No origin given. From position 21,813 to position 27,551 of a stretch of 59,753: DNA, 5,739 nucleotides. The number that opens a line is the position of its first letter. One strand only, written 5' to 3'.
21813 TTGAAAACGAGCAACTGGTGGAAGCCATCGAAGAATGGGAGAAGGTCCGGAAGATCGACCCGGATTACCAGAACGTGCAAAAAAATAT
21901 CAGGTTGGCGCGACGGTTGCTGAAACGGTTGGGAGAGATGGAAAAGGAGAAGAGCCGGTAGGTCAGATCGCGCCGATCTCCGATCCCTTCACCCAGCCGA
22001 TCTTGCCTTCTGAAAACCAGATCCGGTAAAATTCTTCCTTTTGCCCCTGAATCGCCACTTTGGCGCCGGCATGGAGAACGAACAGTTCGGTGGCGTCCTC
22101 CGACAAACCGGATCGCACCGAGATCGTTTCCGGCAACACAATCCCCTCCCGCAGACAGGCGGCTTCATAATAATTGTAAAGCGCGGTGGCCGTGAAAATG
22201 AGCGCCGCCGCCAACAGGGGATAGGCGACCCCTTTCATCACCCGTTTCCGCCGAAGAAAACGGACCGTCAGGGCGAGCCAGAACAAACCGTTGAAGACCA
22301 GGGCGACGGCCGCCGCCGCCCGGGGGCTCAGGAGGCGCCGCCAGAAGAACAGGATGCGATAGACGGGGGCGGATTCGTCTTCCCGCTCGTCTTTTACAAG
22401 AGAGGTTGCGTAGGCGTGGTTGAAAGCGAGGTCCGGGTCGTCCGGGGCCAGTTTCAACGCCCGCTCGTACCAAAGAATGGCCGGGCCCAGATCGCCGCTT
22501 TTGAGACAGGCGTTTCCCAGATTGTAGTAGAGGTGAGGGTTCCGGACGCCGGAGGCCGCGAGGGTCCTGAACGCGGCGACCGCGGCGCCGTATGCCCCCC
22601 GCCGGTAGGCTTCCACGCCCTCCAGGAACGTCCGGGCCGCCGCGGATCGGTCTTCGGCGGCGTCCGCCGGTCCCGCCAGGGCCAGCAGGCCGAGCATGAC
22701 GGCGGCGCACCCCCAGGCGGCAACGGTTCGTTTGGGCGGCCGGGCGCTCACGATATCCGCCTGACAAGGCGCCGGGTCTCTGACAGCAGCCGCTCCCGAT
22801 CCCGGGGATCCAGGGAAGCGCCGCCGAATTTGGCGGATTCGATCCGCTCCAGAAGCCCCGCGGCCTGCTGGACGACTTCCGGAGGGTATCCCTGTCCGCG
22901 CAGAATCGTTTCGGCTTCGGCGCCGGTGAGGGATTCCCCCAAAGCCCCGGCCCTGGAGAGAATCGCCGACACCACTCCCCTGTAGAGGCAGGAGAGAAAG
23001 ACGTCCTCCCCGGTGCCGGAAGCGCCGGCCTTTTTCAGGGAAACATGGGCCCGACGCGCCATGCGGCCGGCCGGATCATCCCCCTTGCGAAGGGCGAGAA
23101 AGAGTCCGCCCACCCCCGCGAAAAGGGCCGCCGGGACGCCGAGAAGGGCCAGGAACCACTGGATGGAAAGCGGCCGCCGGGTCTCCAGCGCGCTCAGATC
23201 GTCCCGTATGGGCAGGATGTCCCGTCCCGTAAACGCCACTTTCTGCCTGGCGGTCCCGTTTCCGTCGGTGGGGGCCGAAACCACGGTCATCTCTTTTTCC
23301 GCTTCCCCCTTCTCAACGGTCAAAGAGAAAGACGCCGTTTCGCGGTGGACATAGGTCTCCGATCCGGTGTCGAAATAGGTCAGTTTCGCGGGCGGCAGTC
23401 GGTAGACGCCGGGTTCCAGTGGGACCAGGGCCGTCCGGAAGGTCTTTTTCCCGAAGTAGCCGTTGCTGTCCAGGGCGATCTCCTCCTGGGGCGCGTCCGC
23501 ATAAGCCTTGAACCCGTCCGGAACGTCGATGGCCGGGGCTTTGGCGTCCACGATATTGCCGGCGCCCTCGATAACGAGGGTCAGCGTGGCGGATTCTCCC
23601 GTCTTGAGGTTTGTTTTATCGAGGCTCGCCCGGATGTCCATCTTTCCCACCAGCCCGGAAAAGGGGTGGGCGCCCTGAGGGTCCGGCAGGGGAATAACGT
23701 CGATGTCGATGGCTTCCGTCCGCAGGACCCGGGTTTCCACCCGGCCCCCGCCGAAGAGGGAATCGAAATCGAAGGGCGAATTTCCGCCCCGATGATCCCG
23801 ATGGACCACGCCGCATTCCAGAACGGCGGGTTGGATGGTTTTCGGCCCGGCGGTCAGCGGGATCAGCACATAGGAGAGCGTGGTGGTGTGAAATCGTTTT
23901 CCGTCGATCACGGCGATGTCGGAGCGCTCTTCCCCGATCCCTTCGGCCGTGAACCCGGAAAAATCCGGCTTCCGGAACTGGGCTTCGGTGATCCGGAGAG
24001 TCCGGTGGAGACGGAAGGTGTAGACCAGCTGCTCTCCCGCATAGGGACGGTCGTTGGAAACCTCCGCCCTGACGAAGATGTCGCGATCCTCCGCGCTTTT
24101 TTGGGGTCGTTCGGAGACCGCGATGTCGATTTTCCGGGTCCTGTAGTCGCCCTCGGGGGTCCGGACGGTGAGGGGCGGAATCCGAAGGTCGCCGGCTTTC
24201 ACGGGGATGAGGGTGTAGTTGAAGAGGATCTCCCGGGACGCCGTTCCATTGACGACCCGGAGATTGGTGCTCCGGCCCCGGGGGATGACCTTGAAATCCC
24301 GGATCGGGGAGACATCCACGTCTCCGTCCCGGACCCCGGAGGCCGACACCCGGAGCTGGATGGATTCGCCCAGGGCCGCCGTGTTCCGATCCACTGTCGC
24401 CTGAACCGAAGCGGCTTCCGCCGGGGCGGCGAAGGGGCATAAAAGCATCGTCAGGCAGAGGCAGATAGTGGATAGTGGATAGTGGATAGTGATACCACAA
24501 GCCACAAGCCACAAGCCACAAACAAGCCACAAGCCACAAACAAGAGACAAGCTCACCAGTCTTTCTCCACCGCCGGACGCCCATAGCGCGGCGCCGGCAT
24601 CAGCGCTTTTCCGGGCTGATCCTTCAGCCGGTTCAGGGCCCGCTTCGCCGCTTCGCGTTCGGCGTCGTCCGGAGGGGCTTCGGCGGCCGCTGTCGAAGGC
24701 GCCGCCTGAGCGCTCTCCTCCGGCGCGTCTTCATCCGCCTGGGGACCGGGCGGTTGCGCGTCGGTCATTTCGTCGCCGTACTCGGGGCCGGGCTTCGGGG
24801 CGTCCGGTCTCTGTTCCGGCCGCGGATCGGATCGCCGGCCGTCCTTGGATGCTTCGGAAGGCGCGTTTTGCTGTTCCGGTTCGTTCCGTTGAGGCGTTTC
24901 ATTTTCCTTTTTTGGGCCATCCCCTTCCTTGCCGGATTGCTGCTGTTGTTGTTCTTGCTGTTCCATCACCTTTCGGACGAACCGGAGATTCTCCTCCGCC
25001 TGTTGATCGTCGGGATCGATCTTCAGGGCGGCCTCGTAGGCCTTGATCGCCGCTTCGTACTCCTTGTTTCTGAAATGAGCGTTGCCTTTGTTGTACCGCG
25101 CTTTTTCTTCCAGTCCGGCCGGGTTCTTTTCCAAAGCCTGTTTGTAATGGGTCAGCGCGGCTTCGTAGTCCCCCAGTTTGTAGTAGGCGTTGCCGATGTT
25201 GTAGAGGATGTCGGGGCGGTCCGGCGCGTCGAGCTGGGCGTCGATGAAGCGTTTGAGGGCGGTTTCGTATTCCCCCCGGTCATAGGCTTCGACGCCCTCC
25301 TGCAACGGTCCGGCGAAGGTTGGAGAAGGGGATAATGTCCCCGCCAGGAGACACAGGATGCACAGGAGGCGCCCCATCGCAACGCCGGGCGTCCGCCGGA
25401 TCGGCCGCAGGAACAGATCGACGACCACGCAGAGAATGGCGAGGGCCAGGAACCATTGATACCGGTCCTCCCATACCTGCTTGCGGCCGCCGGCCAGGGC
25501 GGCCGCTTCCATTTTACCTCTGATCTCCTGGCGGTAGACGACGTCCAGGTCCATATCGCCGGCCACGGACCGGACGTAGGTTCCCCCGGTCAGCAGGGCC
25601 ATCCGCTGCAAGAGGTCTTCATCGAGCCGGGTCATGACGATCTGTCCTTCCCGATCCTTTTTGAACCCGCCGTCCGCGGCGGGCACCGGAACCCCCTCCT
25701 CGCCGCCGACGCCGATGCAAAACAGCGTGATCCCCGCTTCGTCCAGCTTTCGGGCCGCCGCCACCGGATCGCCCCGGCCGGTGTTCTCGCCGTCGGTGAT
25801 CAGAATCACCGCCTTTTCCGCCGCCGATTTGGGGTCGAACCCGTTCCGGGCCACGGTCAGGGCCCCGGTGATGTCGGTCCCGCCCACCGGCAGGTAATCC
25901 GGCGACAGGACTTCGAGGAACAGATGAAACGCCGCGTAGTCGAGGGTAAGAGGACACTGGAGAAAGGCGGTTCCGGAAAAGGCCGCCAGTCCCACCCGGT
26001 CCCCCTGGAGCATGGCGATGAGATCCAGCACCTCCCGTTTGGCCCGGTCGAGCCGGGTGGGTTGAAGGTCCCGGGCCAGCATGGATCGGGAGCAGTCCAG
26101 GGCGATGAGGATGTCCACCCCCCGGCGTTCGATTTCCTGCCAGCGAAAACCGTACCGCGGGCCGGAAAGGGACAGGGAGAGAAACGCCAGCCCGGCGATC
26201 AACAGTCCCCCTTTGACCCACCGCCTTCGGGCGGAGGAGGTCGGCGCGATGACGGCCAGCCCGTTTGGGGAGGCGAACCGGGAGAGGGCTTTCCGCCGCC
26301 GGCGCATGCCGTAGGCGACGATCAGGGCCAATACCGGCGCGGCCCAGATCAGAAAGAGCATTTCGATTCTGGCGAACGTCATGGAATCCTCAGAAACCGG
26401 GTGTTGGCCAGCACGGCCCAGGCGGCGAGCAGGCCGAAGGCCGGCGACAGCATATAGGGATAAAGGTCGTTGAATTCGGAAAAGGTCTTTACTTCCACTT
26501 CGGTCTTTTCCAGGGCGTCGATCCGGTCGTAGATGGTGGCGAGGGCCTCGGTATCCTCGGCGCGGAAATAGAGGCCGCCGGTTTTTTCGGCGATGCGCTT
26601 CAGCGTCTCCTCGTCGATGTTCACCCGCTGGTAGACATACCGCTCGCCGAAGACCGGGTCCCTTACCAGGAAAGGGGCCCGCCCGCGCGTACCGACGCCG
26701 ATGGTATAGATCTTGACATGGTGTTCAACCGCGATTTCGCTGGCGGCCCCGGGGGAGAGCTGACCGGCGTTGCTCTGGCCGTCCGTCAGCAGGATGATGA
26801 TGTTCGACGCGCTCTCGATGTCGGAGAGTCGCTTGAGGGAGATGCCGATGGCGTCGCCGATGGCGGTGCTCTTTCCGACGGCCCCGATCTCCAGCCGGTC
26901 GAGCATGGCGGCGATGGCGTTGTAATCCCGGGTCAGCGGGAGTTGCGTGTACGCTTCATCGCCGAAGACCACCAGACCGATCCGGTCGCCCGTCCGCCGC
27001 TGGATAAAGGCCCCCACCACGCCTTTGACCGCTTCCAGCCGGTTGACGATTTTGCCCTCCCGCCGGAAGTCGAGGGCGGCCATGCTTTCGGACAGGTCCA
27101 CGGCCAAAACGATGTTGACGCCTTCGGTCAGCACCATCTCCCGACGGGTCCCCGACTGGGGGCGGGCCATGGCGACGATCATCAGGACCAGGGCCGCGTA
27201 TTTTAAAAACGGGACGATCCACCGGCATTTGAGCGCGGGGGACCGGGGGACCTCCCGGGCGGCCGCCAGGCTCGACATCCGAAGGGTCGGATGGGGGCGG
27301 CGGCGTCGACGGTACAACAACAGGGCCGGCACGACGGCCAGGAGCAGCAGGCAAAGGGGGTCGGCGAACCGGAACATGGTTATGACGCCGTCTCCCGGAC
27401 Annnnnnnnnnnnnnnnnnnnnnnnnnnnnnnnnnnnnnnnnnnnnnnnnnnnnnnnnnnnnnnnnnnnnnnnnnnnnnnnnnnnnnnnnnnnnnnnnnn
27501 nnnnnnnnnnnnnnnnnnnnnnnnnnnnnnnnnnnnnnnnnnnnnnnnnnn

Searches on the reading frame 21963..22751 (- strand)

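Call 65: search_protein_families(library=pfam, proteins=[window:21963-22751:-], max_evalue=0.00001)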
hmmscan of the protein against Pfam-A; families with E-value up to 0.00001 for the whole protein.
window:21963-22751:- (262 aa): 5 families
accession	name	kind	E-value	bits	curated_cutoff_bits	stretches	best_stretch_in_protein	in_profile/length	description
PF13432.12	TPR_16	-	1.4e-09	38.6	32.7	1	43-106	2-65/65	Tetratricopeptide repeat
PF07719.23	TPR_2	-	1e-08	35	27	1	74-105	3-34/34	Tetratricopeptide repeat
PF00515.34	TPR_1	-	1.9e-08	34.2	27.8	1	75-105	4-34/34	Tetratricopeptide repeat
PF13414.12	TPR_11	-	6.8e-08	32.5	26.8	0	79-113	1-35/42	TPR repeat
PF13181.12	TPR_8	-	4.9e-07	29.9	25.7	1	73-105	2-34/34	Tetratricopeptide repeat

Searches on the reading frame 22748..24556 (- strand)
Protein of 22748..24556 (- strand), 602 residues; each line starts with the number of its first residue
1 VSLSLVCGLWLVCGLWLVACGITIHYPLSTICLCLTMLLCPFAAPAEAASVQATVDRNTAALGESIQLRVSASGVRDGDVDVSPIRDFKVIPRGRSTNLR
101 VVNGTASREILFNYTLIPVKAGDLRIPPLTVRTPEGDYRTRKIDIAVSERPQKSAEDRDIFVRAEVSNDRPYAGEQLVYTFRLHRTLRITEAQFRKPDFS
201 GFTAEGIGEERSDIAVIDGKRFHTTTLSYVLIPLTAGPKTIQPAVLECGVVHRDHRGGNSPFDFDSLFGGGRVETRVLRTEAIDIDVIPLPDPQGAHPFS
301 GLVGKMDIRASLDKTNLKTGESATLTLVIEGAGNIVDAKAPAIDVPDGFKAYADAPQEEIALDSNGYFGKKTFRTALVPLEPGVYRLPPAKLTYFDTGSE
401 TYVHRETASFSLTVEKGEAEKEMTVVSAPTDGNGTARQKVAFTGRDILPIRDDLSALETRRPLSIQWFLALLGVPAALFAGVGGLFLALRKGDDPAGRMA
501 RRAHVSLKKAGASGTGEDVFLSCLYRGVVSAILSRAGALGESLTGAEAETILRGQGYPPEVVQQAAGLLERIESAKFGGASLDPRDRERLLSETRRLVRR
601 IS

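Call 65: search_protein_families(library=pfam, proteins=[window:22748-24556:-], max_evalue=0.00001)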
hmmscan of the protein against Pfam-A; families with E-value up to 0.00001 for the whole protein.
window:22748-24556:- (602 aa): 1 family
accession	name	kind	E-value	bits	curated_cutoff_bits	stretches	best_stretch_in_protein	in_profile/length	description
PF13584.12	BatD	-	1.1e-39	135.4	24.1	3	53-147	1-92/92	BatD DUF11 like domain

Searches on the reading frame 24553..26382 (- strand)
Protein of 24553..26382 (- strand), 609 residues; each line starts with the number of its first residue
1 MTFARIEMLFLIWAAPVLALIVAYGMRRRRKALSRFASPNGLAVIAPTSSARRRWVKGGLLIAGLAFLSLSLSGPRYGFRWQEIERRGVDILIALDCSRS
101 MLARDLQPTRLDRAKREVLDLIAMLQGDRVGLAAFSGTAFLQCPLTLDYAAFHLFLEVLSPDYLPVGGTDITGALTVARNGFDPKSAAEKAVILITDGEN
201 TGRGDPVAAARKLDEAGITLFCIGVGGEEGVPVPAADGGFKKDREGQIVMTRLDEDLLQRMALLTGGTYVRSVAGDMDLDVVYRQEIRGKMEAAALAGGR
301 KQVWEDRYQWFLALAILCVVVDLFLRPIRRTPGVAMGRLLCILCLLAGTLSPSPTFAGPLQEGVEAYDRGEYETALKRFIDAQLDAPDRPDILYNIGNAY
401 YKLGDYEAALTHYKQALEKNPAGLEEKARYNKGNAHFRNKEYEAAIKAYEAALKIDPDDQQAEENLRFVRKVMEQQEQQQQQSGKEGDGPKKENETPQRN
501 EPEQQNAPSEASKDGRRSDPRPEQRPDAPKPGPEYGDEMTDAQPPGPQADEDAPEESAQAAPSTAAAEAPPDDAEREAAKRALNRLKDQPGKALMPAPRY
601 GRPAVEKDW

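Call 65: search_protein_families(library=pfam, proteins=[window:24553-26382:-], max_evalue=0.00001)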
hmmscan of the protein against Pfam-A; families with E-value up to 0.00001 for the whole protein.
window:24553-26382:- (609 aa): 16 families
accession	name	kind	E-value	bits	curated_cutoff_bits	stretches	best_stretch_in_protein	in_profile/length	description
PF13432.12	TPR_16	-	1.1e-21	77.3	32.7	2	394-459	1-64/65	Tetratricopeptide repeat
PF00515.34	TPR_1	-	1.3e-21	75.9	27.8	2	391-421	2-32/34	Tetratricopeptide repeat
PF13519.12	VWA_2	-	9.5e-19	68.4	27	1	91-199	1-107/107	von Willebrand factor type A domain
PF07719.23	TPR_2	-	1.2e-18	66.1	27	2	390-421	1-32/34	Tetratricopeptide repeat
PF13414.12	TPR_11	-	8.8e-18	64.2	26.8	3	397-439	1-41/42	TPR repeat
PF00092.34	VWA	-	6.6e-17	62.7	23.8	1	90-227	1-141/174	von Willebrand factor type A domain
PF13181.12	TPR_8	-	6.2e-15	54.5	25.7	2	427-459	2-34/34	Tetratricopeptide repeat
PF14559.12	TPR_19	-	1.4e-11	45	25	2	404-462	5-61/68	Tetratricopeptide repeat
PF13424.12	TPR_12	-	8.8e-11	42.3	30.1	1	369-418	16-73/77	Tetratricopeptide repeat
PF13428.12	TPR_14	-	6.5e-10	39.1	23.5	0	428-464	3-39/44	Tetratricopeptide repeat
PF13176.12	TPR_7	-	2.4e-08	33.9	27.9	0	393-422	2-33/36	Tetratricopeptide repeat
PF14853.12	Fis1_TPR_C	-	4.8e-08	33.5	25.3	0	435-473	10-48/53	Fis1 C-terminal tetratricopeptide repeat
PF13374.12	TPR_10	-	3e-07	30.7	27.5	0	393-418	5-30/42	Tetratricopeptide repeat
PF13174.12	TPR_6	-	3.6e-07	30.8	26.3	0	392-421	2-31/33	Tetratricopeptide repeat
PF13371.12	TPR_9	-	5.1e-07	30.1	35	0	386-422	25-61/73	Tetratricopeptide repeat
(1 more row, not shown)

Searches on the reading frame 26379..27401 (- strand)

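Call 65: search_protein_families(library=pfam, proteins=[window:26379-27401:-], max_evalue=0.00001)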
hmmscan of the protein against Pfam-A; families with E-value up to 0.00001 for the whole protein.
window:26379-27401:- (340 aa): 5 families
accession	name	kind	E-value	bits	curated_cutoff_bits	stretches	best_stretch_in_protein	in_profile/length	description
PF00092.34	VWA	-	2e-21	77.4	23.8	1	96-292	1-173/174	von Willebrand factor type A domain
PF13519.12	VWA_2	-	4.7e-18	66.2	27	1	97-209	1-107/107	von Willebrand factor type A domain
PF07584.16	BatA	-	8.4e-09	36.2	25.9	1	9-81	1-77/77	Aerotolerance regulator N-terminal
PF06707.17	DUF1194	-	4.6e-06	26.4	27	0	96-241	5-159/206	Protein of unknown function (DUF1194)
PF01882.25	DUF58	-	5.3e-06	26.2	23.4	1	79-207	20-142/216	Protein of unknown function DUF58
